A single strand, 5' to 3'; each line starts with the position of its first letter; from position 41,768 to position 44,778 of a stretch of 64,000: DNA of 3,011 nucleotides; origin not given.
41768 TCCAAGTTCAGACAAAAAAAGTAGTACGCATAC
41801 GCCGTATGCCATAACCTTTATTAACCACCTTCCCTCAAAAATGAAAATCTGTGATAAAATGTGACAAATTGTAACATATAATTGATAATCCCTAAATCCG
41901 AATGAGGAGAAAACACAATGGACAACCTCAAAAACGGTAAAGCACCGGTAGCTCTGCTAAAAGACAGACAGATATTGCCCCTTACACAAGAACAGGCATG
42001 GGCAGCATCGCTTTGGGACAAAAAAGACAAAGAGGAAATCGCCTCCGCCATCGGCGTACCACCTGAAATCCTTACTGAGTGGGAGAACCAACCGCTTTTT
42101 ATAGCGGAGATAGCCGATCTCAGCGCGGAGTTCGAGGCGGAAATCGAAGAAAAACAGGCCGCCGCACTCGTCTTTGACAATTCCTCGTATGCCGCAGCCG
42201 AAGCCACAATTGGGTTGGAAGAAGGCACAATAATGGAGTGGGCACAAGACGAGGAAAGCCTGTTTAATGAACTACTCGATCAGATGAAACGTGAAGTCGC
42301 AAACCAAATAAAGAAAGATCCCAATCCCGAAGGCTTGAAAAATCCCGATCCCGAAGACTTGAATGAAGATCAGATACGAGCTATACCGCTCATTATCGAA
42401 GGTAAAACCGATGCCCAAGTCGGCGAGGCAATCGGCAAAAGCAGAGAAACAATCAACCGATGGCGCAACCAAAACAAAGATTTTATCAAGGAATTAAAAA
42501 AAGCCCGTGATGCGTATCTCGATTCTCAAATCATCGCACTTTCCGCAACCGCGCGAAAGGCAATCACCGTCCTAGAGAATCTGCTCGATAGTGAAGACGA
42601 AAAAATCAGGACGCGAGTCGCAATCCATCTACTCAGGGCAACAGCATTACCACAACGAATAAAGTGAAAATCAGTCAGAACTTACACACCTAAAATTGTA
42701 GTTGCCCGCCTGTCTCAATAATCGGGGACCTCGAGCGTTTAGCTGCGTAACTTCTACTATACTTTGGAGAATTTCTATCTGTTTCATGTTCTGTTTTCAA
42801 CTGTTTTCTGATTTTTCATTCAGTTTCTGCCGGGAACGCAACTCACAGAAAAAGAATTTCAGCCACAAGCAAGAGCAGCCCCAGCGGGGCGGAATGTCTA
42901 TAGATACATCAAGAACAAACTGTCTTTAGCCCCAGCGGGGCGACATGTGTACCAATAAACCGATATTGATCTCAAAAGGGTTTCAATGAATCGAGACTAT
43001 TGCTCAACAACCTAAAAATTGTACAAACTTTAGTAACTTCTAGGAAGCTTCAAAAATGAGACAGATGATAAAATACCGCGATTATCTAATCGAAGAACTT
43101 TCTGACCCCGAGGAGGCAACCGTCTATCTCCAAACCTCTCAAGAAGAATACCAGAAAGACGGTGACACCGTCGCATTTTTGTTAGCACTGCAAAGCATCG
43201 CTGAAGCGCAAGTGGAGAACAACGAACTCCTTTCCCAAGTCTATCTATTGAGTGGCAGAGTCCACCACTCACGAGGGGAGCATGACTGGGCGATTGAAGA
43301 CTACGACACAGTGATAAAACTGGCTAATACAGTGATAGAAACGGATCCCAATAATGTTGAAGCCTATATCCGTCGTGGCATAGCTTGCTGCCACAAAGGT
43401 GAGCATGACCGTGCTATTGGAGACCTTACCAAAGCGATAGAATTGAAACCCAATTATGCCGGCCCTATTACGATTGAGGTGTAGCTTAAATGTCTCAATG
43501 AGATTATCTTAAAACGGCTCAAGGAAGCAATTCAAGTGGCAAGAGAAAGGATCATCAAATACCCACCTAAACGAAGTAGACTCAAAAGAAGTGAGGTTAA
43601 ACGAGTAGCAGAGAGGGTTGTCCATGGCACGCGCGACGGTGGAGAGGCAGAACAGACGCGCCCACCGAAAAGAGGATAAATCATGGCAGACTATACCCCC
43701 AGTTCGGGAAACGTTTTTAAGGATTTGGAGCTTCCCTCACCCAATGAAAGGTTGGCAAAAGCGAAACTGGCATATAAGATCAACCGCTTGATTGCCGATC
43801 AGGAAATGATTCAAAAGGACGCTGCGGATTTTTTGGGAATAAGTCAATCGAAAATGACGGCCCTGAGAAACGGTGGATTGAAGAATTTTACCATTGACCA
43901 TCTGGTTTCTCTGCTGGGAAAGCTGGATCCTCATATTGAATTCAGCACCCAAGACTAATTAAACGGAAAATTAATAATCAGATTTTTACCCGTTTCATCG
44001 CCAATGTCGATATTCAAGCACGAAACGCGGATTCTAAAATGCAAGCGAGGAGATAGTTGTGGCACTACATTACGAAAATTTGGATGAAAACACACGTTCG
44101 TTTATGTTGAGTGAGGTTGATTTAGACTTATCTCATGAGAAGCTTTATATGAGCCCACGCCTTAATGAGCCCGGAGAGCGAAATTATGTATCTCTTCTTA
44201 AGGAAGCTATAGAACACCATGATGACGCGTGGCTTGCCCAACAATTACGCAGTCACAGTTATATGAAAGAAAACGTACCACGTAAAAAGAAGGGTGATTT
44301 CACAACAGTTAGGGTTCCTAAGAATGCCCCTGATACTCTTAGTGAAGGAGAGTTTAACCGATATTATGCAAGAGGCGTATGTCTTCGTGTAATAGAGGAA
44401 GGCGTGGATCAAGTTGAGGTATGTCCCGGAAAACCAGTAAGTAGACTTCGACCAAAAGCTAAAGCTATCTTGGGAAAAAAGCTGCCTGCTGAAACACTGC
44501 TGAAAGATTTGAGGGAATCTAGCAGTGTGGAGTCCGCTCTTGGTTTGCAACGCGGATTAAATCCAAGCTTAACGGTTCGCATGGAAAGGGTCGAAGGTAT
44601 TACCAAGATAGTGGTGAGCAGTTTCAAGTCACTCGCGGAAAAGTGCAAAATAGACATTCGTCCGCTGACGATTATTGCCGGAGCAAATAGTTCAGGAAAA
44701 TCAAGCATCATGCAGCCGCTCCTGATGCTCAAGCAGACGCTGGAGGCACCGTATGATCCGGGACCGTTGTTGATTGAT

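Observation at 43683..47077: XRE / N-extended ABC-type ATPase / PIN-like / DprA(SLOG)-like four-gene cassette: candidate undescribed defence system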

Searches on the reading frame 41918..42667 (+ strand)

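Call 3: search_protein_families(library=pfam, proteins=[window:41918-42667:+], max_evalue=0.1)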
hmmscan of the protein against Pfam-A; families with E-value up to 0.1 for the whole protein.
window:41918-42667:+ (249 aa): 7 families
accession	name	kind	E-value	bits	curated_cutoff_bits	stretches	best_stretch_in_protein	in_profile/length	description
PF13022.12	HTH_Tnp_1_2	-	8.6e-12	45.7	27.9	2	147-204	7-67/122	Helix-turn-helix of insertion element transposase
PF13384.12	HTH_23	-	5.7e-05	23.3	24.6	1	152-185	7-40/50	Homeodomain-like domain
PF01381.28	HTH_3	-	8.8e-05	22.9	23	0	162-184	9-31/55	Helix-turn-helix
PF25101.1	Spectrin_7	-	0.0057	17.4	27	1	166-204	30-69/99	Animal spectrin repeats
PF20901.3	Sf6_terminase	-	0.048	14.2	27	0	160-210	14-65/106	Bacteriophage Sf6, terminase small subunit-like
PF06056.18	Terminase_5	-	0.068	13.6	20.3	0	155-186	6-37/58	Putative ATPase subunit of terminase (gpP-like)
PF16677.11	GP3_package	-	0.074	13.7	29.4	0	171-205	42-77/105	DNA-packaging protein gp3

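Call 4: search_protein_families(library=padloc, proteins=[window:41918-42667:+], max_evalue=0.1)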
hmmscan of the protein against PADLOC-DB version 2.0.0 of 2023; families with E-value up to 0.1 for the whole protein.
window:41918-42667:+ (249 aa): 1 family
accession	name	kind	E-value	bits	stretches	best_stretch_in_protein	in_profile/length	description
PDLC04133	mad1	-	0.0014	16.9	0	167-187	10-30/60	mads_1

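Call 5: search_protein_families(library=ncbifam, proteins=[window:41918-42667:+], max_evalue=0.1)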
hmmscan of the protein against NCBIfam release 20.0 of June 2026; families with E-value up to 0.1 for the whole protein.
window:41918-42667:+ (249 aa): 3 families
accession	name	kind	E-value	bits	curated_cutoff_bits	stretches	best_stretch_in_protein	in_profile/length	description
NF033545.0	transpos_IS630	equivalog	0.0011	18.4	100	1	154-186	4-36/299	IS630 family transposase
TIGR02937.1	sigma70-ECF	superfamily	0.01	15.4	42.9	1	135-191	130-162/165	sigma-70 family RNA polymerase sigma factor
NF008559.0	PRK11504.1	subfamily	0.062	11.7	651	1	75-136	64-123/648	primary-amine oxidase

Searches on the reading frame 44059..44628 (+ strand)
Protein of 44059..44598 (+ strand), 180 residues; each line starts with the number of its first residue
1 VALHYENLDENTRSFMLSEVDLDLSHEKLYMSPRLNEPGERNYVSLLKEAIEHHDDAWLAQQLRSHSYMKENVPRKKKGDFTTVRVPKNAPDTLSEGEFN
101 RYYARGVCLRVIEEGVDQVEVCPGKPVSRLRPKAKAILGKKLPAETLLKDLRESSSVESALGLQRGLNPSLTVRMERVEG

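Call 35: predict_structure(alignment_id=A2)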
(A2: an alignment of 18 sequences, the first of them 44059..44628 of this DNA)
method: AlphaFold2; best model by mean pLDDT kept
length: 190 residues; sequences in the alignment: 18
mean_pLDDT: 54.5   pTM: 0.50
mean pLDDT of the five models: 54.5, 45.2, 45.1, 40.0, 39.8
residues with pLDDT >= 90: 0; 70-90: 34; 50-70: 73; < 50: 83
segments of 3 or more residues with pLDDT < 50: 21-41, 56-93, 124-138, 167-170, 188-190
pLDDT, mean of each block of 10 residues (from residue 1): 56 59 40 42 59 52 40 38 38 55 72 71 47 44 80 75 55 58 54
secondary structure, 60 per line:
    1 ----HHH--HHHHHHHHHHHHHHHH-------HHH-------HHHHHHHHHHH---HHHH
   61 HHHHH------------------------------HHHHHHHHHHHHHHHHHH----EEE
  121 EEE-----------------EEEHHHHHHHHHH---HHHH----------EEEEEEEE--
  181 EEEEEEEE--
elements in order: H10-25 H43-53 H57-65 H96-113 E118-123 E141-143 H144-153 H157-160 E171-178 E181-188

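Call 58: search_protein_representatives(protein=window:44059-44598:+)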
Query: 180 residues. Proteins with E-value up to 0.001 (for the whole library): 991; up to 1e-10: 665; up to 1e-30: 45. The best 150 are listed.
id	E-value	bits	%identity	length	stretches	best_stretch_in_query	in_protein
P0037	1.2e-68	246.7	67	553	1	1-180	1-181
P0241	8.2e-45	169.2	50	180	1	1-175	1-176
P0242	2.3e-44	167.7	49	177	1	1-174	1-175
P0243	2.2e-42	161.3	49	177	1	1-175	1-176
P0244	7.2e-42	159.6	46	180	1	1-175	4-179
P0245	1.2e-41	158.9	49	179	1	1-175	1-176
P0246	1.7e-41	158.4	50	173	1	1-174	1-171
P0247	8.2e-41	156.2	47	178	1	1-175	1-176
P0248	2.2e-38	148.2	41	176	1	7-175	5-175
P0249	3.1e-38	147.8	47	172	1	1-175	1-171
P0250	5.8e-38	146.9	46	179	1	1-175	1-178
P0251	2.6e-37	144.8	43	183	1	1-175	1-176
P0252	5.5e-37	143.7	46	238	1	1-174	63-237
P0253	1.5e-36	142.3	43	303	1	1-174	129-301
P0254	5.5e-36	140.5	43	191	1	1-175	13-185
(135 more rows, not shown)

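Call 60: search_protein_families(library=pfam, alignment_id=A3, max_evalue=1)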
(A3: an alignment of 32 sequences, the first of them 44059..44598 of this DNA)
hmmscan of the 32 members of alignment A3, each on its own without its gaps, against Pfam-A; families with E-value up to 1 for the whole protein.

A. member 1, window:44059-44598:+ (180 aa): 1 family
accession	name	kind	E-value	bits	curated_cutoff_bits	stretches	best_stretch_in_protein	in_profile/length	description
PF07334.18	IFP_35_N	-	0.2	12.2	23.2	1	61-90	24-52/76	Interferon-induced 35 kDa protein (IFP 35) N-terminus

B. families by the number of members that match (of 32 scanned): 11 families
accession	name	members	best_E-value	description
PF00795.27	CN_hydrolase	1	6.7e-11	Carbon-nitrogen hydrolase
PF20892.2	SidC_lipid-bd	1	0.014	SidC, lipid-binding domain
PF14566.11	PTPlike_phytase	1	0.079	Inositol hexakisphosphate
PF16722.10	SAPIS-gp6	1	0.12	Pathogenicity island protein gp6 in Staphylococcus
PF21753.2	DACNK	1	0.18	Probable sensor domain DACNK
PF20513.3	UBact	1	0.19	Prokaryotic ubiquitin-like protein UBact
PF07334.18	IFP_35_N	1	0.2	Interferon-induced 35 kDa protein (IFP 35) N-terminus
PF22750.1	Sol_i_2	1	0.22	Ant venom allergen Sol i 2 family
PF24668.1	KH_Vigilin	1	0.24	Vigilin KH domain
PF22626.3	LysX_preATP_grasp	1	0.29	LysX preATP-grasp domain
PF09543.15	DUF2379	1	0.65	Protein of unknown function (DUF2379)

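Call 61: search_protein_families(library=padloc, alignment_id=A3, max_evalue=1)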
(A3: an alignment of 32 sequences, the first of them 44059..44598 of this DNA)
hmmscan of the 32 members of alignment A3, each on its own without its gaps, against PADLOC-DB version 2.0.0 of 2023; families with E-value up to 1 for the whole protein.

A. member 1, window:44059-44598:+ (180 aa): 0 families

B. families by the number of members that match (of 32 scanned): 5 families
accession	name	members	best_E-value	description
PDLC01110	Cas8b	1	0.0007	Cas8b1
PDLC01542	Cas8b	1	0.013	CAS-I-B; effector_LS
PDLC03446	REase_II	1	0.024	Type II restriction enzyme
PDLC02617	DrmC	1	0.039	DrmC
PDLC02923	HEPN_IX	1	0.041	-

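Call 62: search_solved_structures(query=A3, max_evalue=10)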
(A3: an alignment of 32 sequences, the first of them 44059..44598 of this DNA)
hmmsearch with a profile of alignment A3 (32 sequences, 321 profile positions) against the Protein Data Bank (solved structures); distinct sequences matched with E-value up to 10: 18.
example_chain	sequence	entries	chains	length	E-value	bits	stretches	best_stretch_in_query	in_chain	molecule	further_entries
6i00_J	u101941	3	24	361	6.4e-05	25.5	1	3-53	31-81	Bifunctional nitrilase/nitrile hydratase NIT4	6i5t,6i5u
9odt_B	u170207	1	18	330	0.00099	21.6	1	8-53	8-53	Cyanide dihydratase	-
28to_B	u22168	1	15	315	0.0025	20.3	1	9-53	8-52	Cyanide degrading enzyme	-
8c5i_A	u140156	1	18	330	0.0031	20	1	8-54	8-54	Cyanide dihydratase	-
9er3_S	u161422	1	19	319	0.0064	18.9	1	8-53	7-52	Cyanide dihydratase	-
8p4i_B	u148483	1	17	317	0.0066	18.9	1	9-53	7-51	Cyanide dihydratase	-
22rx_A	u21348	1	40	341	0.15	14.4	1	10-53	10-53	Regioselective nitrilase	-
22sf_A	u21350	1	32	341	0.15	14.4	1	10-53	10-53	Nitrilase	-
22ry_A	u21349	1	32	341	0.15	14.4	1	10-53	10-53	Nitrilase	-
6zby_A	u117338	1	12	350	0.24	13.8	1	6-52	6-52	NitA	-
7oya_Z1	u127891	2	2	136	0.88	11.9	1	67-206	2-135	60S ribosomal protein L27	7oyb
3wuy_A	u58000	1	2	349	1.1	11.6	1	6-80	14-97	Nitrilase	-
7xnx_LZ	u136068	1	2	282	1.4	11.3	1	68-218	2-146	60S ribosomal protein L27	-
5h72_A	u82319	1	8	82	1.4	11.3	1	136-173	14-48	Flagellar biosynthetic protein FliP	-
3l88_A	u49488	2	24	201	1.6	11.1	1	67-117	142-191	Fiber protein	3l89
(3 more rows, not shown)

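Call 64: find_encoding_contigs(protein=P0241, flank=5000, max_places=3)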
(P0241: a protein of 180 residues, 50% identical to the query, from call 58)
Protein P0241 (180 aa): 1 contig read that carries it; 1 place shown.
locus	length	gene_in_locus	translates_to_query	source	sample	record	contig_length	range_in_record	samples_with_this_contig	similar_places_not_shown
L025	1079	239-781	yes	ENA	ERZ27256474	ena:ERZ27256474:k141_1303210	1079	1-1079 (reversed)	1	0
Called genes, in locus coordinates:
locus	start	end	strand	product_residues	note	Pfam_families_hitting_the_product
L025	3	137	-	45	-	?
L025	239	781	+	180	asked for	-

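Call 66: find_homologous_proteins(query=A4, max_evalue=0.00001)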
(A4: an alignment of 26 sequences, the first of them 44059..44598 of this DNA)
Query A4 (26 sequences) (180 aa, profile of the alignment): 2864 proteins with E <= 0.00001 among 7752 candidates; the best 120 are listed.
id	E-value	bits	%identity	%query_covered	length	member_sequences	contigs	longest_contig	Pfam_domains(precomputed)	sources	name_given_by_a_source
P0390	2.7e-76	273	53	97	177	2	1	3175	-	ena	-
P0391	3.9e-76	273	51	97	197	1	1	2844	-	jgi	jgi:hypothetical protein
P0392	7.3e-76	272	61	100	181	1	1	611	-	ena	-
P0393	1.2e-75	271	52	96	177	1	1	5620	-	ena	-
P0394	2.6e-75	270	59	97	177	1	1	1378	-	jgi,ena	-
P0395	2.8e-75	270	73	97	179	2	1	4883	-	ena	-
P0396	4.5e-75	269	51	97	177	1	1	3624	-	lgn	-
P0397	5.6e-75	269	59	97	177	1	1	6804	-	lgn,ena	-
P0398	5.7e-75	269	49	96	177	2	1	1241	-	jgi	jgi:hypothetical protein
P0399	8.4e-75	268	57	97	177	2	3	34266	-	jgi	-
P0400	1.0e-74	268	73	97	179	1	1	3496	-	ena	-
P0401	1.0e-74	268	54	97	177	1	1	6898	-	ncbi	-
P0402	1.1e-74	268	56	97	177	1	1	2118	-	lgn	-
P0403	1.3e-74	268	51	96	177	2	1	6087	-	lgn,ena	-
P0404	1.7e-74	267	49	96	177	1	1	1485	-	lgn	-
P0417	5.9e-74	265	47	97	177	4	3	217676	-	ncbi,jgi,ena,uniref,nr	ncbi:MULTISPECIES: hypothetical protein [Petrotoga]|uniref:Uncharacterized protein n=1 Tax=Petrotoga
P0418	6.0e-74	265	56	97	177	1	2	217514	-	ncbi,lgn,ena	-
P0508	6.1e-72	259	47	97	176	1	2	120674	-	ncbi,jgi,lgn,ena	-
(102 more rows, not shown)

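Call 67: find_encoding_contigs(protein=P0417, flank=6000, max_places=3)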
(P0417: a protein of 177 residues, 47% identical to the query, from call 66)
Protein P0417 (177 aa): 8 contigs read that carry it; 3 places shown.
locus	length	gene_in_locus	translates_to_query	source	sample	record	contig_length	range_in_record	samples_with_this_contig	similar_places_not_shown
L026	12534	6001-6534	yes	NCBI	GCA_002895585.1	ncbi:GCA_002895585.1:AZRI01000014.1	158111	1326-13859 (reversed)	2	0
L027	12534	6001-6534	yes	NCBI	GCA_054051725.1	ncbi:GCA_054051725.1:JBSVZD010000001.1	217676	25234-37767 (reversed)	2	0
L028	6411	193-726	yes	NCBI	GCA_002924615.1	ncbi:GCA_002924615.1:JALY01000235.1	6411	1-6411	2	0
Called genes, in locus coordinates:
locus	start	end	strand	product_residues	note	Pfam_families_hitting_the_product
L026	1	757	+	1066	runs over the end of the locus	PF00534:Glycos_transf_1, PF13692:Glyco_trans_1_4, PF13489:Methyltransf_23, PF13847:Methyltransf_31, PF08241:Methyltransf_11, PF08242:Methyltransf_12, PF13649:Methyltransf_25, PF00535:Glycos_transf_2, +5 more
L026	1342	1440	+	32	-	-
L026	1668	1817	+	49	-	-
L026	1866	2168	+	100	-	-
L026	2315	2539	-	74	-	-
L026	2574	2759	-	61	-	-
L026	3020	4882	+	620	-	PF00270:DEAD (weak), PF04851:ResIII, PF18766:SWI2_SNF2, PF00271:Helicase_C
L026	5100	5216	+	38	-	-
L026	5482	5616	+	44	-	-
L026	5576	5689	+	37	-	-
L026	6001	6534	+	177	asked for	-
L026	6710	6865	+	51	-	-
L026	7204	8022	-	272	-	PF00669:Flagellin_N, PF00700:Flagellin_C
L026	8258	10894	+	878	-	PF00535:Glycos_transf_2, PF00515:TPR_1 (weak), PF13181:TPR_8 (weak), PF13424:TPR_12 (faint)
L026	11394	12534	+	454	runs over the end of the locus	PF02812:ELFV_dehydrog_N, PF00208:ELFV_dehydrog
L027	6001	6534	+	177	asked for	-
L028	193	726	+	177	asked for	-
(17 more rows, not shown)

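Call 68: find_encoding_contigs(protein=P0418, flank=6000, max_places=2)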
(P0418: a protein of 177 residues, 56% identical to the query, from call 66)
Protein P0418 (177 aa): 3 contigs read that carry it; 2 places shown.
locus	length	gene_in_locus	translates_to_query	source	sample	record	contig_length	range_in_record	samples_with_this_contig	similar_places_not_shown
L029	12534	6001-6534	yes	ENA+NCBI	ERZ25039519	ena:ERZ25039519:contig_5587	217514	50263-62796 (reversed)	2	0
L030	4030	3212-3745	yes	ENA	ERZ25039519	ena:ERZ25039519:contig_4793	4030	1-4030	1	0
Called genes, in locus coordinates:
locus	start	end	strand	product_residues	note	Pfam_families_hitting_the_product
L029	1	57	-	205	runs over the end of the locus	-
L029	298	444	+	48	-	PF04014:MazE_antitoxin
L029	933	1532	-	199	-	PF10088:DUF2326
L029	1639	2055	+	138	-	-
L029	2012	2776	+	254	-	PF03400:DDE_Tnp_IS1 (faint)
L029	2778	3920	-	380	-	PF20275:CTD10 (weak)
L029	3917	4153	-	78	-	PF20292:MC7 (faint), PF20293:MC6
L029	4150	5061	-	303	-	PF20275:CTD10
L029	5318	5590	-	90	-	-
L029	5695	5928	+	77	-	PF09954:DUF2188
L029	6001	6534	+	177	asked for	-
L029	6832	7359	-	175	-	PF13358:DDE_3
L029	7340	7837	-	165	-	PF13384:HTH_23, PF13518:HTH_28 (weak), PF13551:HTH_29 (weak), PF13565:HTH_32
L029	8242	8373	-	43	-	-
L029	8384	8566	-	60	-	-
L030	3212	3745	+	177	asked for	-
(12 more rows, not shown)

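Call 69: find_encoding_contigs(protein=P0508, flank=6000, max_places=2)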
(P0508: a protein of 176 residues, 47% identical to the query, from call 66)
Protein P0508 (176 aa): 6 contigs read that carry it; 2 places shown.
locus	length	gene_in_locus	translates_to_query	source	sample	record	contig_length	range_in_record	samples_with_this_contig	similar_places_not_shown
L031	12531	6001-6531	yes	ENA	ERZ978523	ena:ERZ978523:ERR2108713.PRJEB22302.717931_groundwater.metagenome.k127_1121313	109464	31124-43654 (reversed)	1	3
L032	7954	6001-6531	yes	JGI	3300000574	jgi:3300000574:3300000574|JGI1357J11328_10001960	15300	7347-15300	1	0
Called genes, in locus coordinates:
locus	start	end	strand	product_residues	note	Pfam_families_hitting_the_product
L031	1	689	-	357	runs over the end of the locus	PF00535:Glycos_transf_2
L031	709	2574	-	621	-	PF01055:Glyco_hydro_31_2nd (faint)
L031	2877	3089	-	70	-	-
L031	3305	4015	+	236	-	-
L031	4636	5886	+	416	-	-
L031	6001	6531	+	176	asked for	-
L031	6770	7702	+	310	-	PF02899:Phage_int_SAM_1 (weak), PF13495:Phage_int_SAM_4 (faint), PF00589:Phage_integrase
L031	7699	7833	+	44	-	-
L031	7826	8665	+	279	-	PF01555:N6_N4_Mtase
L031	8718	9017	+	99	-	-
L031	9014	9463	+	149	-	PF01850:PIN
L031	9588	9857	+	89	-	-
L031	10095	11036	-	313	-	-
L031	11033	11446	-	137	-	PF13560:HTH_31, PF01381:HTH_3, PF12844:HTH_19, PF13413:HTH_25 (faint), PF13443:HTH_26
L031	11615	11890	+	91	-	PF14452:Multi_ubiq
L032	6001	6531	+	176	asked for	-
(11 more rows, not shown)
